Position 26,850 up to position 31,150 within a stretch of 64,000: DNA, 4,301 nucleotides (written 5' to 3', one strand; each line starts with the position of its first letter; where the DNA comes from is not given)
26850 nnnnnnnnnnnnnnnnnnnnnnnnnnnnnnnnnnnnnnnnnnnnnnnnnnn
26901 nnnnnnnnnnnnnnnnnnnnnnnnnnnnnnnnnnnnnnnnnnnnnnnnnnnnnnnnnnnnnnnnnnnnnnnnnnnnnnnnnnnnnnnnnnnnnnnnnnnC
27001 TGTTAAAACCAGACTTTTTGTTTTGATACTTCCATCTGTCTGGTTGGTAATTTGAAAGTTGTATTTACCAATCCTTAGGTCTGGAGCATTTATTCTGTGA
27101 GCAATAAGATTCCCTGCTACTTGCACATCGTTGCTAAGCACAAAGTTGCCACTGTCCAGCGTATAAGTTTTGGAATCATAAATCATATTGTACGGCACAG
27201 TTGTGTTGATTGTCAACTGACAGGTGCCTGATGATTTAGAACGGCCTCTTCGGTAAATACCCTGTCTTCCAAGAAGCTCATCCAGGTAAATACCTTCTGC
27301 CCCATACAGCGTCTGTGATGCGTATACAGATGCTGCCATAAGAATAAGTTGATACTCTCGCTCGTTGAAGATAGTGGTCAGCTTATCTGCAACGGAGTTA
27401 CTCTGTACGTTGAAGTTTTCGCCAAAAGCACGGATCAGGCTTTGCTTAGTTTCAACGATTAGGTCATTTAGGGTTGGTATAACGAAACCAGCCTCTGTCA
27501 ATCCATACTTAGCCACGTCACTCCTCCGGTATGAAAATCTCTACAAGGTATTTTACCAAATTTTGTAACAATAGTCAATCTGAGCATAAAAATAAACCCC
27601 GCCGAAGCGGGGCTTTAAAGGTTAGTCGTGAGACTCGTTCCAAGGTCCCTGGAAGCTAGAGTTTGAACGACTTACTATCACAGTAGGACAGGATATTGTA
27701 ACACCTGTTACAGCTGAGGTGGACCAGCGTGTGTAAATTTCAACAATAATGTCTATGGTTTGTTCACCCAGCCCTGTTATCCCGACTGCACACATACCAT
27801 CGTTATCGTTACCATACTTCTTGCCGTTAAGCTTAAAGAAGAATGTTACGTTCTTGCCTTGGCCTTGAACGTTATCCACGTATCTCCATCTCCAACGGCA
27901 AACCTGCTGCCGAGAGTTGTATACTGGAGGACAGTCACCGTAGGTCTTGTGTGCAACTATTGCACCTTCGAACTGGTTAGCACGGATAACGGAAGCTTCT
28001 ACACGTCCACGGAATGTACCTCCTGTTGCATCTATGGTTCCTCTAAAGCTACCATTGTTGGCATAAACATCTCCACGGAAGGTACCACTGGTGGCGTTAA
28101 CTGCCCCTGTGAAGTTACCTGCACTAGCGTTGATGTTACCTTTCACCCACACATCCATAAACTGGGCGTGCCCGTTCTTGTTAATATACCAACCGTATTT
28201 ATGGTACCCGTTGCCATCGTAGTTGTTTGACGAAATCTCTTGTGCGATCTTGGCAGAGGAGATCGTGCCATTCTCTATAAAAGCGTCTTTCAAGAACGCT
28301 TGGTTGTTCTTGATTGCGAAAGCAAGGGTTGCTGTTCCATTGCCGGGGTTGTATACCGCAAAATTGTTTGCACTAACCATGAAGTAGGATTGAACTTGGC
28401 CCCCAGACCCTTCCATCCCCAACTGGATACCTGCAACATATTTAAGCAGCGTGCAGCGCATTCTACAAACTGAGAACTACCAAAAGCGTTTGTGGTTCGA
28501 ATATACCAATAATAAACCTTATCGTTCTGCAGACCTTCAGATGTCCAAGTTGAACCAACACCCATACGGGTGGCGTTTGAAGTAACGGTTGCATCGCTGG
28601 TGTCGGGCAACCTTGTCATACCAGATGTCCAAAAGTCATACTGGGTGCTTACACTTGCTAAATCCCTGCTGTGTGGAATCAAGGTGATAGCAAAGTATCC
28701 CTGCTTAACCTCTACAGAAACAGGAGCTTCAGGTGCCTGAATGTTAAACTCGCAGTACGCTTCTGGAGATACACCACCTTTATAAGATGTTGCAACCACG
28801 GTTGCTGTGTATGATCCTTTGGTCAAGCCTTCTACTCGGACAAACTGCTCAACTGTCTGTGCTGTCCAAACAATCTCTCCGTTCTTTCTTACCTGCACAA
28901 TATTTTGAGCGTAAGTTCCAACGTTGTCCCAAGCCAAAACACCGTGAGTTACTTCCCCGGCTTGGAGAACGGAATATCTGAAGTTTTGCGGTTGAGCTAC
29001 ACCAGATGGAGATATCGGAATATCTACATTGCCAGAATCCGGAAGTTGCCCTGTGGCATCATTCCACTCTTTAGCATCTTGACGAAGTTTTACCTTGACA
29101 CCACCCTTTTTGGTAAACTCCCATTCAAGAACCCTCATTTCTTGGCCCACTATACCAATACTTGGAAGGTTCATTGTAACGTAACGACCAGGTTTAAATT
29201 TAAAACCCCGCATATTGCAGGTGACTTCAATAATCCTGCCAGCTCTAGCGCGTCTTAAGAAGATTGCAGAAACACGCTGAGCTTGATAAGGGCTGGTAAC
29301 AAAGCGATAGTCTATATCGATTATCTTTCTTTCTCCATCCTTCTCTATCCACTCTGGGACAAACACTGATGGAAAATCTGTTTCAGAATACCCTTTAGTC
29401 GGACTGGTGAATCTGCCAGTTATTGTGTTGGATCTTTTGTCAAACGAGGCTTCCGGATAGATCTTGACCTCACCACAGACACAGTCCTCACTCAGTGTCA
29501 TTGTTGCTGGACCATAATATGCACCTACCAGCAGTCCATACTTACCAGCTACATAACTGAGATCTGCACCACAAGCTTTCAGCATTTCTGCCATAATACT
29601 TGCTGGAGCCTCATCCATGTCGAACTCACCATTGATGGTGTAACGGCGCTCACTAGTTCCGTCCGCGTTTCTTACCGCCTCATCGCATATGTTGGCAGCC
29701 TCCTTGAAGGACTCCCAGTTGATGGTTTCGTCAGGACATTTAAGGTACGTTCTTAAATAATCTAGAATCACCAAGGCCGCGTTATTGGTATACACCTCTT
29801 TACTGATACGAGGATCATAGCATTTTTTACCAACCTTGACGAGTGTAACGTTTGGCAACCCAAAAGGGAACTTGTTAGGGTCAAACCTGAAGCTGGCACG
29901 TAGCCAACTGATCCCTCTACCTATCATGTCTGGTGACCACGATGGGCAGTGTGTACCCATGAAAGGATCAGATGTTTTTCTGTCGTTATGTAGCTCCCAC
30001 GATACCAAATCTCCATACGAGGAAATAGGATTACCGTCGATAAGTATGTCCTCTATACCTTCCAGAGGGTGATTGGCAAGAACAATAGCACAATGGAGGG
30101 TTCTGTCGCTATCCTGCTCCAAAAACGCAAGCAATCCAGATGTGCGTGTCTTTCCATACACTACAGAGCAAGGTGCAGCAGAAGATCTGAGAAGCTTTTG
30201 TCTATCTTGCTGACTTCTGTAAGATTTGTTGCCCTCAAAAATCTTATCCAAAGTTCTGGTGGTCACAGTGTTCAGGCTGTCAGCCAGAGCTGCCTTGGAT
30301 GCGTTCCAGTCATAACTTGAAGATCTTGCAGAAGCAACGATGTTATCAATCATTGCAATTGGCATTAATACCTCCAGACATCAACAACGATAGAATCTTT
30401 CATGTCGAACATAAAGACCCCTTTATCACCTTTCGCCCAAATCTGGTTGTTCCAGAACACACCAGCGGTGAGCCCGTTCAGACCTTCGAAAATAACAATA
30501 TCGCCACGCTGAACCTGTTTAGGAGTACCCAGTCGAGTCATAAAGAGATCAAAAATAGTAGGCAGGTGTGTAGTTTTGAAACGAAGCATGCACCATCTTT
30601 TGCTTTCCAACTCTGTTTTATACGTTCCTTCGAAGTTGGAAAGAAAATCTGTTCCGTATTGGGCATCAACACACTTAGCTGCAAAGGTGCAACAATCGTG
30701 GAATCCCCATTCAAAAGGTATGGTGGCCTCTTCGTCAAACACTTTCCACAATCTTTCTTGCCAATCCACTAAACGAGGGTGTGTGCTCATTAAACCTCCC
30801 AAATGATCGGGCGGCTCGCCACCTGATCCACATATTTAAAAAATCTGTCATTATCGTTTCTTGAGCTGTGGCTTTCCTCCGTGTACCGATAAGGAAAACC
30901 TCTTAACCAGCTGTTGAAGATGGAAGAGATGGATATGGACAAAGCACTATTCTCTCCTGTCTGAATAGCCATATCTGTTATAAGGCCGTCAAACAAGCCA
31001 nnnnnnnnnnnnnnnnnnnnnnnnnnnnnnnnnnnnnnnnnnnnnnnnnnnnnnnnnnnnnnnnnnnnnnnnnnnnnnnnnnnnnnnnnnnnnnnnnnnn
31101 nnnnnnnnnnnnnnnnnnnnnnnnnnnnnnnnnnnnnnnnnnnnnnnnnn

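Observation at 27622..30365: Lambda J-like tail tip gene is split by a frameshift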

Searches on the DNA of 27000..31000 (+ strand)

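Call 3: search_dna_similar(query=window:27000-31000:+, collection=phages, mode=near, max_rows=25)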
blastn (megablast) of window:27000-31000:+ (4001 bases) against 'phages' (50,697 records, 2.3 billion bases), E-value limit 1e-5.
Records with a match: 116; places in all: 118; records where one place covers at least 80% of the query: 112.
Best place of each record, by identity: 95-99% 96; 90-95% 20.
By first word of the organism name: Escherichia 94; Campylobacter 18; Phage 2; Shigella 1; Vequintavirinae 1.
By host as written in the record: Escherichia coli 33; Campylobacter jejuni 16; Escherichia coli K-12 12; Escherichia coli K-12 MG1655 12; - 11; Escherichia coli O157:H7 6; Escherichia coli O177 3; Escherichia coli O157 2; and 17 more.
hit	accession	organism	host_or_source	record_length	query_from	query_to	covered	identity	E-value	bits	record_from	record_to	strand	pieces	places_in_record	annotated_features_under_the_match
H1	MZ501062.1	Escherichia phage EmilHeitz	Escherichia coli K-12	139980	1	4001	100%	96.7%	0e+0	6658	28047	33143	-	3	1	lateral tail fiber protein with fibronectin type III domain | baseplate protein (x2) | cell wall hydrolase protein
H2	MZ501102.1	Escherichia phage RudolfGeigy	Escherichia coli K-12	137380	1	4001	100%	96.6%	0e+0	6618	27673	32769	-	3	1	lateral tail fiber protein with fibronectin type III domain | baseplate protein (x2) | cell wall hydrolase protein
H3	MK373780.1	Escherichia phage vB_EcoM_HdK5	Escherichia coli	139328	1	4001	100%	96.4%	0e+0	6585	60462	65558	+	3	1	hypothetical protein (x4) | terminator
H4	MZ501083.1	Escherichia phage JohannBauhin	Escherichia coli K-12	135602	1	4001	100%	96.5%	0e+0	6602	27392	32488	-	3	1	lateral tail fiber protein with fibronectin type III domain | baseplate protein (x2) | cell wall hydrolase protein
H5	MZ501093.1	Escherichia phage MaxBurger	Escherichia coli K-12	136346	1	4001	100%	96.5%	0e+0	6602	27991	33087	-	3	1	lateral tail fiber protein with fibronectin type III domain | baseplate protein (x2) | cell wall hydrolase protein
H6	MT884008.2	Escherichia phage vb_EcoM_bov10K2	Escherichia coli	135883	1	4001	100%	96.3%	0e+0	6563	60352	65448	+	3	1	hypothetical protein (x4)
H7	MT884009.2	Escherichia phage vb_EcoM_bov11CS3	Escherichia coli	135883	1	4001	100%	96.3%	0e+0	6563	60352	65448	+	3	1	hypothetical protein (x4)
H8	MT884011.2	Escherichia phage vb_EcoM_bov25_3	Escherichia coli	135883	1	4001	100%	96.3%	0e+0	6563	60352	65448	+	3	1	hypothetical protein (x4)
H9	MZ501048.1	Escherichia phage AlexBoehm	Escherichia coli K-12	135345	1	4001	100%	96.4%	0e+0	6585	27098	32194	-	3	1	lateral tail fiber protein with fibronectin type III domain | baseplate protein (x2) | cell wall hydrolase protein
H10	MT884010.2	Escherichia phage vb_EcoM_bov22_2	Escherichia coli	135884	1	4001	100%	96.2%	0e+0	6558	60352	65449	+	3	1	hypothetical protein (x4) | tail fiber protein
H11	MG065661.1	Campylobacter phage C9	Campylobacter jejuni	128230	1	4001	100%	96.2%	0e+0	6557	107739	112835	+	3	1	record has no annotation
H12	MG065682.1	Campylobacter phage A112b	Campylobacter jejuni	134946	1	4001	100%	96.2%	0e+0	6557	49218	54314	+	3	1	record has no annotation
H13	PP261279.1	Escherichia phage ECP2303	Escherichia coli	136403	1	4001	100%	96.2%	0e+0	6546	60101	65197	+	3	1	tail fiber protein | baseplate wedge subunit | hypothetical protein (x2)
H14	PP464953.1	Escherichia phage ECP2309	Escherichia coli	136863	1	4001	100%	96.2%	0e+0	6546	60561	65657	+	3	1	tail fiber protein | baseplate wedge subunit | hypothetical protein (x2)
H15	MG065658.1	Campylobacter phage C7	Campylobacter jejuni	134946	1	4001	100%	96.3%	0e+0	6557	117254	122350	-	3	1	record has no annotation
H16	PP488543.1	Escherichia phage BP9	Escherichia coli SL19-2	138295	1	4001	100%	96.1%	0e+0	6524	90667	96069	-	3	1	tip attachment protein J | JayE protein | hypothetical protein (x2)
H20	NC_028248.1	Escherichia phage slur16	Escherichia coli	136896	1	4001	100%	96.1%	0e+0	6519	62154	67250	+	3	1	central tail fiber J | baseplate wedge subunit | hypothetical protein [Escherichia phage vB_EcoM_FFH2] | tail protein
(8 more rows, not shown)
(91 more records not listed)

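Call 5: get_annotated_region(hit=H1, flank=3000)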
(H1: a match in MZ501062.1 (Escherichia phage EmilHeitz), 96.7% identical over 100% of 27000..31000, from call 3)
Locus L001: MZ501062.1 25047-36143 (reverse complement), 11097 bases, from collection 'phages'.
description: Escherichia phage EmilHeitz, complete genome.
organism: Escherichia phage EmilHeitz (NCBI taxid 2852021)
taxonomy: Viruses; Duplodnaviria; Heunggongvirae; Uroviricota; Caudoviricetes; Vequintavirinae; Vequintavirus
host: Escherichia coli K-12; source: stream water; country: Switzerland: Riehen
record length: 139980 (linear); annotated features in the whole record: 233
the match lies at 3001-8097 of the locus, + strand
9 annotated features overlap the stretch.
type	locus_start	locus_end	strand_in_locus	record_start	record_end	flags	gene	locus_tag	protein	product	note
CDS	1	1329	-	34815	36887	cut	-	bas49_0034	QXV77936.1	lateral tail fiber protein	lateral tail fiber with glycosidase and deacetylase domains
CDS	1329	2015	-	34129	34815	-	-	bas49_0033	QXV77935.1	putative tail terminator protein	-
CDS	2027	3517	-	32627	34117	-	-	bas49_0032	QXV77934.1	baseplate protein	-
CDS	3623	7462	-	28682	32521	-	-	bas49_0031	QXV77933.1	lateral tail fiber protein with fibronectin type III domain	-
CDS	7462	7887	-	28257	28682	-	-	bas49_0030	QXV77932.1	cell wall hydrolase protein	-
CDS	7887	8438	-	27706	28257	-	-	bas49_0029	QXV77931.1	baseplate protein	-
CDS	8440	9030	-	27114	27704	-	-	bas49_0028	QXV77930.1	tail fiber protein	-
CDS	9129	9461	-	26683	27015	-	-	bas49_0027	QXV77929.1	hypothetical protein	-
CDS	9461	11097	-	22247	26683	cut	-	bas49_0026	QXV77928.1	lateral tail fiber protein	-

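Call 6: get_annotated_region(hit=H20, flank=3000)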
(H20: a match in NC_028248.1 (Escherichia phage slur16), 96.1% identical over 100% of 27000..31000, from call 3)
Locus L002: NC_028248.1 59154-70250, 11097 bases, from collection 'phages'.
description: Escherichia phage slur16, complete genome.
organism: Escherichia phage slur16 (NCBI taxid 1720495)
taxonomy: Viruses; Duplodnaviria; Heunggongvirae; Uroviricota; Caudoviricetes; Vequintavirinae; Vequintavirus; Vequintavirus slur16
host: Escherichia coli; source: -; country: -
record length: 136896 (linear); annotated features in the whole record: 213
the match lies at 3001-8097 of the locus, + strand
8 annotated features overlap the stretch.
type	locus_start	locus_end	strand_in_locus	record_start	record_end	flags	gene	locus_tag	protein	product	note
CDS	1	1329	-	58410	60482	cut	-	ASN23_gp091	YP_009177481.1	hypothetical protein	submitter_locus_tag: slur16_00091; conserved hypothetical protein [Escherichia phage rv5]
CDS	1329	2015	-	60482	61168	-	-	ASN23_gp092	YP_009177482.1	baseplate protein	submitter_locus_tag: slur16_00092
CDS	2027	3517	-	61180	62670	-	-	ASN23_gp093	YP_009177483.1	baseplate wedge subunit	submitter_locus_tag: slur16_00093; conserved hypothetical protein [Escherichia phage rv5]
CDS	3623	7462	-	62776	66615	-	-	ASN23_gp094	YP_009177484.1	central tail fiber J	submitter_locus_tag: slur16_00094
CDS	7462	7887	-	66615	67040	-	-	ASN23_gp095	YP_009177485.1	hypothetical protein [Escherichia phage vB_EcoM_FFH2]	submitter_locus_tag: slur16_00095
CDS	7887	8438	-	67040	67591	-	-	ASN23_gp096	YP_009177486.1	tail protein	submitter_locus_tag: slur16_00096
CDS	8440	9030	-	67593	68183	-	-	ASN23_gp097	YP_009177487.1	distal tail protein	submitter_locus_tag: slur16_00097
CDS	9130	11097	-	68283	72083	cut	-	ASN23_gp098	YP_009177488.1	tail fiber protein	submitter_locus_tag: slur16_00098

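Call 9: search_dna_similar(query=window:28295-28594:+, collection=phages, mode=near, max_rows=60)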
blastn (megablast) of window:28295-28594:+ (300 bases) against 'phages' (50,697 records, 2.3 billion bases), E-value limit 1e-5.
Records with a match: 115; places in all: 229; records where one place covers at least 80% of the query: 0.
Best place of each record, by identity: >=99% 28; 95-99% 61; 90-95% 23; 80-90% 3.
By first word of the organism name: Escherichia 93; Campylobacter 18; Phage 2; Shigella 1; Vequintavirinae 1.
By host as written in the record: Escherichia coli 33; Campylobacter jejuni 16; Escherichia coli K-12 MG1655 12; Escherichia coli K-12 12; - 11; Escherichia coli O157:H7 6; Escherichia coli O177 3; Campylobacter 2; and 16 more.
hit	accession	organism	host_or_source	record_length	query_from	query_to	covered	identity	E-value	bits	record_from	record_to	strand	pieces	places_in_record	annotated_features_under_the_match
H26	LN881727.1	Escherichia phage slur16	Escherichia coli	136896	151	300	50%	100.0%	1e-72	278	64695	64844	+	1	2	putative tail fiber protein [Escherichia phage rv5]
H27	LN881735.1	Escherichia phage slur12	Escherichia coli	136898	151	300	50%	100.0%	1e-72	278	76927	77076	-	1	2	omp-alpha: Outer membrane protein alpha precursor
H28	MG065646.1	Campylobacter phage D1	Campylobacter jejuni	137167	151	300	50%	100.0%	1e-72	278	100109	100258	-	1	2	record has no annotation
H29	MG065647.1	Campylobacter phage D#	Campylobacter jejuni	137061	151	300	50%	100.0%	1e-72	278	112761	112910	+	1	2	record has no annotation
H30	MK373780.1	Escherichia phage vB_EcoM_HdK5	Escherichia coli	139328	151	300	50%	100.0%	1e-72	278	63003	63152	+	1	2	hypothetical protein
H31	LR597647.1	Escherichia phage rV5_ev147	-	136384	151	300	50%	100.0%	1e-72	278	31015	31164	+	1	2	tail fiber protein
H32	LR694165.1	Escherichia phage rV5_ev156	-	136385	151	300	50%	100.0%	1e-72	278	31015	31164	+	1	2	tail fiber protein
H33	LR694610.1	Escherichia phage rV5_ev168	-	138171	151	300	50%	100.0%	1e-72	278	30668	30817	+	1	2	tail fiber protein protein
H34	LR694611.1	Escherichia phage rV5_ev158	-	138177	151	300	50%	100.0%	1e-72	278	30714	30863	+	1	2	tail fiber protein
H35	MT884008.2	Escherichia phage vb_EcoM_bov10K2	Escherichia coli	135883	151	300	50%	100.0%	1e-72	278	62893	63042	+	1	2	hypothetical protein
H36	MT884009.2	Escherichia phage vb_EcoM_bov11CS3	Escherichia coli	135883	151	300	50%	100.0%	1e-72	278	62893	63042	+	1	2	hypothetical protein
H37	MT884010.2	Escherichia phage vb_EcoM_bov22_2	Escherichia coli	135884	151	300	50%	100.0%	1e-72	278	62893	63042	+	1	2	hypothetical protein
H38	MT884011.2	Escherichia phage vb_EcoM_bov25_3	Escherichia coli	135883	151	300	50%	100.0%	1e-72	278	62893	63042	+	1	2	hypothetical protein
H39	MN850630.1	Escherichia phage naam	Escherichia coli K-12 MG1655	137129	151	300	50%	100.0%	1e-72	278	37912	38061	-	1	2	tip attachment protein J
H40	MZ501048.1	Escherichia phage AlexBoehm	Escherichia coli K-12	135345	151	300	50%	100.0%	1e-72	278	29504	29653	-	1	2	lateral tail fiber protein with fibronectin type III domain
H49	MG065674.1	Campylobacter phage A140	Campylobacter jejuni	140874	1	150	50%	99.3%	5e-71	272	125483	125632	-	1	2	record has no annotation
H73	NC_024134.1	Escherichia phage FFH2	Escherichia coli O157:H7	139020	1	150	50%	98.7%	3e-69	267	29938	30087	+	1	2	central tail fiber J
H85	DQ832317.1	Escherichia phage V5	Escherichia coli O157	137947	151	300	50%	98.0%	1e-67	261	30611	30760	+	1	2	putative tail fiber protein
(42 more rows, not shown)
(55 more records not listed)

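Call 10: search_dna_similar(query=window:28295-28594:+, collection=ecoli_genomes, mode=near, max_rows=20)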
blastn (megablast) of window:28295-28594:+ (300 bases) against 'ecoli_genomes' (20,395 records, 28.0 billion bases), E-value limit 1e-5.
No match.
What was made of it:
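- A 300-nt probe across this junction (window 28295-28594) found no match in complete E. coli genomes (call 10).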

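Call 18: search_dna_similar(query=window:27675-27974:+, collection=phages, mode=near, max_rows=15)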
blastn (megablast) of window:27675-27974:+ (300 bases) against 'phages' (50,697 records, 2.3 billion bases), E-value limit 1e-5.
Records with a match: 11; places in all: 11; records where one place covers at least 80% of the query: 0.
Best place of each record, by identity: 90-95% 11.
By first word of the organism name: Escherichia 9; Campylobacter 2.
By host as written in the record: Escherichia coli K-12 MG1655 3; Escherichia coli 2; - 2; Klebsiella pneumoniae 669 1; Campylobacter jejuni 1; Campylobacter 1; Escherichia coli K-12 MG1655 del pstSCAB-phoU::kan 1.
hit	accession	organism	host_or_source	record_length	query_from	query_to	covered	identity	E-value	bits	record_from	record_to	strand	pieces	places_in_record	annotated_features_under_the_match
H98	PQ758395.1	Escherichia phage phita32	Klebsiella pneumoniae 669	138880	150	300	50%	90.1%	3e-48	196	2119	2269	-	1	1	hypothetical protein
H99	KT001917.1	Escherichia phage Murica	Escherichia coli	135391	150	300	50%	90.1%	3e-48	196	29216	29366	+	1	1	tail fiber protein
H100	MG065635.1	Campylobacter phage C12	Campylobacter jejuni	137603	150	300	50%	90.1%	3e-48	196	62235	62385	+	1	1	record has no annotation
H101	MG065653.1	Campylobacter phage C14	Campylobacter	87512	150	300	50%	90.1%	3e-48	196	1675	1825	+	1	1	record has no annotation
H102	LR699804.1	Escherichia phage rV5_ev146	-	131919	150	300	50%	90.1%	3e-48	196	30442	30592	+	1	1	tail fiber protein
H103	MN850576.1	Escherichia phage ime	Escherichia coli K-12 MG1655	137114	150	300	50%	90.1%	3e-48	196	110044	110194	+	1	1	tip attachment protein J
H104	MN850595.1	Escherichia phage naswa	Escherichia coli K-12 MG1655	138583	150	300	50%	90.1%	3e-48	196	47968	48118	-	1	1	tip attachment protein J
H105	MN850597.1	Escherichia phage isim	Escherichia coli K-12 MG1655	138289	150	300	50%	90.1%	3e-48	196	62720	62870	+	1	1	tip attachment protein J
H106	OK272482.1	Escherichia phage JLBYU08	Escherichia coli K-12 MG1655 del ...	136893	150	300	50%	90.1%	3e-48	196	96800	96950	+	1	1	putative tail fiber protein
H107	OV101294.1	Escherichia phage vB_Eco_Alma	-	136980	150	300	50%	90.1%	3e-48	196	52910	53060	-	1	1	tail fiber protein [Escherichia phage LL12]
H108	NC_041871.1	Escherichia phage Murica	Escherichia coli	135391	150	300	50%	90.1%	3e-48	196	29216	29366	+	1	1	central tail fiber J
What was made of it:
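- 27824..27825 (.): Second junction. 57 nt (19 codons, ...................) are absent, in frame, inside the most divergent distal segment of the gene. None of the 11 records hit by a 300-nt probe spans it (call 18).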

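Call 33: get_annotated_region(hit=H73, flank=4000)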
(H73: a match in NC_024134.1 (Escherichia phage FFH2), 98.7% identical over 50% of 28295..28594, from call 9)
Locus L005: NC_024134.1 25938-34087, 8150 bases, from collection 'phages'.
description: Escherichia phage vB_EcoM_FFH2, complete genome.
organism: Escherichia phage FFH2 (NCBI taxid 1446490)
taxonomy: Viruses; Duplodnaviria; Heunggongvirae; Uroviricota; Caudoviricetes; Vequintavirinae; Vequintavirus; Vequintavirus FFH2
host: Escherichia coli O157:H7; source: -; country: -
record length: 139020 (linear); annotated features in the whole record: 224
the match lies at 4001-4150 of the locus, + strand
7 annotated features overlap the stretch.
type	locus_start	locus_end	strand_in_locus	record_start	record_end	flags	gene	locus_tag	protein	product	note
CDS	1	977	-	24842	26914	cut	-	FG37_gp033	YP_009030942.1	hypothetical protein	ORF33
CDS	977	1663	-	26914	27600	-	-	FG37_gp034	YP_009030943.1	baseplate protein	ORF34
CDS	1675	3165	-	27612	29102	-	-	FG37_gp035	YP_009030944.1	baseplate wedge subunit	ORF35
CDS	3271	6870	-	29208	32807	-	-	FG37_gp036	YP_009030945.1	central tail fiber J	ORF36; similar to Escherichia phage 2 JES-2013 putative phage host specificity protein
CDS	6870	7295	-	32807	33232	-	-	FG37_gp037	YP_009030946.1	hypothetical protein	ORF37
CDS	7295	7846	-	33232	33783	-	-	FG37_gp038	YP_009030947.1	tail protein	ORF38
CDS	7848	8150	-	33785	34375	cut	-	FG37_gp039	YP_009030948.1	distal tail protein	ORF39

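Call 34: get_annotated_region(hit=H49, flank=4000)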
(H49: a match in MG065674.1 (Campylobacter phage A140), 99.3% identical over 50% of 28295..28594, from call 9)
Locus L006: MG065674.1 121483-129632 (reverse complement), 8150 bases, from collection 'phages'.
description: UNVERIFIED: Campylobacter phage A140, complete genome.
organism: Campylobacter phage A140 (NCBI taxid 2047902)
taxonomy: Viruses; Duplodnaviria; Heunggongvirae; Uroviricota; Caudoviricetes; Vequintavirinae; Vequintavirus
host: Campylobacter jejuni; source: chicken; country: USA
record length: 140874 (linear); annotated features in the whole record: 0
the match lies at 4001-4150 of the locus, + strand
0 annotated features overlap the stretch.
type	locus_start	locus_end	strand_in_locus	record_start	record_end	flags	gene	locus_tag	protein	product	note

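Call 35: get_annotated_region(hit=H16, flank=500)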
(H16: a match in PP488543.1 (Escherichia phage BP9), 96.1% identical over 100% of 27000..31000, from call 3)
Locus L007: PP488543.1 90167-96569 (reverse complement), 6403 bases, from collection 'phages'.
description: Escherichia phage BP9, complete genome.
organism: Escherichia phage BP9 (NCBI taxid 3135305)
taxonomy: Viruses; Duplodnaviria; Heunggongvirae; Uroviricota; Caudoviricetes; Vequintavirinae; Vequintavirus
host: Escherichia coli SL19-2; source: sewage from farm; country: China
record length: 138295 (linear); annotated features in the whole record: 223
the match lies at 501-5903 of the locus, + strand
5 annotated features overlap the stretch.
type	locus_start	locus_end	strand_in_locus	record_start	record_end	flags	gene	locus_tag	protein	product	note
CDS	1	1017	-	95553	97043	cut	-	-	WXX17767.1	JayE protein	gp47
CDS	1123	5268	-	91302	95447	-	-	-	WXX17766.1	tip attachment protein J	-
CDS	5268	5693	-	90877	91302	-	-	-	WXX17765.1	hypothetical protein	-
CDS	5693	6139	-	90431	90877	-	-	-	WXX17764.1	hypothetical protein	-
CDS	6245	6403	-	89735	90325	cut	-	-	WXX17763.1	hypothetical protein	-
